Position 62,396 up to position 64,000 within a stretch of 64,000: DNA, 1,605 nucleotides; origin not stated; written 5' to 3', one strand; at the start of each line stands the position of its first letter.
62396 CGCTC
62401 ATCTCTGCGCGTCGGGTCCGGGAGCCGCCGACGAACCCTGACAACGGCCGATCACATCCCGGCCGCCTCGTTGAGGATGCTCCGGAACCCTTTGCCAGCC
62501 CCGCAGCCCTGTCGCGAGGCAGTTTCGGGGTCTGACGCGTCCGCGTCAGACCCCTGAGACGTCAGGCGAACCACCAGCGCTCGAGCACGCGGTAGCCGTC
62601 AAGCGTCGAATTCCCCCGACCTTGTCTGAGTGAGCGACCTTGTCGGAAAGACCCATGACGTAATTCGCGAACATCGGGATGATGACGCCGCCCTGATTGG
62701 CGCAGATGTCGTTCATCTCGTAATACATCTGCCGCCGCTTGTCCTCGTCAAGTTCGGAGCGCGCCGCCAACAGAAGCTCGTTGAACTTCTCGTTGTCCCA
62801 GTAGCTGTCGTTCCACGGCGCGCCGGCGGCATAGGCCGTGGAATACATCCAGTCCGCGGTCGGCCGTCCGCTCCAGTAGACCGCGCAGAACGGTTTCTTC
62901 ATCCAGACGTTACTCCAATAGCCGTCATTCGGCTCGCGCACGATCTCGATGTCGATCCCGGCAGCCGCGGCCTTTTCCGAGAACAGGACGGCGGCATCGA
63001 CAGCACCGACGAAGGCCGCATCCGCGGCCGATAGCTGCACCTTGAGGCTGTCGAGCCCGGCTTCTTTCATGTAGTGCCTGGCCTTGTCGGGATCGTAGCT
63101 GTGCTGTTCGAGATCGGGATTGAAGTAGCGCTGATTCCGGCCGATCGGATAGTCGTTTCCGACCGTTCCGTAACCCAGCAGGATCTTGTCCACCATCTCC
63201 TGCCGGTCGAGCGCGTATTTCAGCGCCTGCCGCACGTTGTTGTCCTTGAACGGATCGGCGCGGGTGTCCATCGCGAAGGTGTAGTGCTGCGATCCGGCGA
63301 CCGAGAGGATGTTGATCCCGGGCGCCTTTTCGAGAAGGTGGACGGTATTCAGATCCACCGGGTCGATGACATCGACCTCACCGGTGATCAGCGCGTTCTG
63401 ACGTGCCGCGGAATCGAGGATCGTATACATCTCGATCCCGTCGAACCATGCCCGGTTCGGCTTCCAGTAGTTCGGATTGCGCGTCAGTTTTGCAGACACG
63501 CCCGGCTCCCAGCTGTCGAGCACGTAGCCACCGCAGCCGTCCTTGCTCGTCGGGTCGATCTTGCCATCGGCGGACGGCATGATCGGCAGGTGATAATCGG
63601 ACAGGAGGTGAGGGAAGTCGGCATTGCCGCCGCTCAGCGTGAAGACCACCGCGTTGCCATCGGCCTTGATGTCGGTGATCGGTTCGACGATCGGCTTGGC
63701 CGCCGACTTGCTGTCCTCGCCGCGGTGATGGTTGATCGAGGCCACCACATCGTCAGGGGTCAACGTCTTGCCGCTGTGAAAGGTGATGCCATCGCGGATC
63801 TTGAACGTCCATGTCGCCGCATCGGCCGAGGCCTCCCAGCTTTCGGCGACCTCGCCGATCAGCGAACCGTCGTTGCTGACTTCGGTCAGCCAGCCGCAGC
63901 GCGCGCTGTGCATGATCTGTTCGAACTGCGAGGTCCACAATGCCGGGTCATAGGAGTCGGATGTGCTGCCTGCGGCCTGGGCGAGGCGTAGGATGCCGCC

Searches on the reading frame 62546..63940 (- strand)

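Call 73: search_protein_families(library=pfam, proteins=[window:62546-63940:-], max_evalue=0.00001)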
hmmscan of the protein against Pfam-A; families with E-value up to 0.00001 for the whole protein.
window:62546-63940:- (464 aa): 1 family
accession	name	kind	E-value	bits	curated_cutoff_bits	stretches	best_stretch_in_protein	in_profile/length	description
PF00496.27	SBP_bac_5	-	8e-76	256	32.4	1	28-374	3-364/368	Bacterial extracellular solute-binding proteins, family 5 Middle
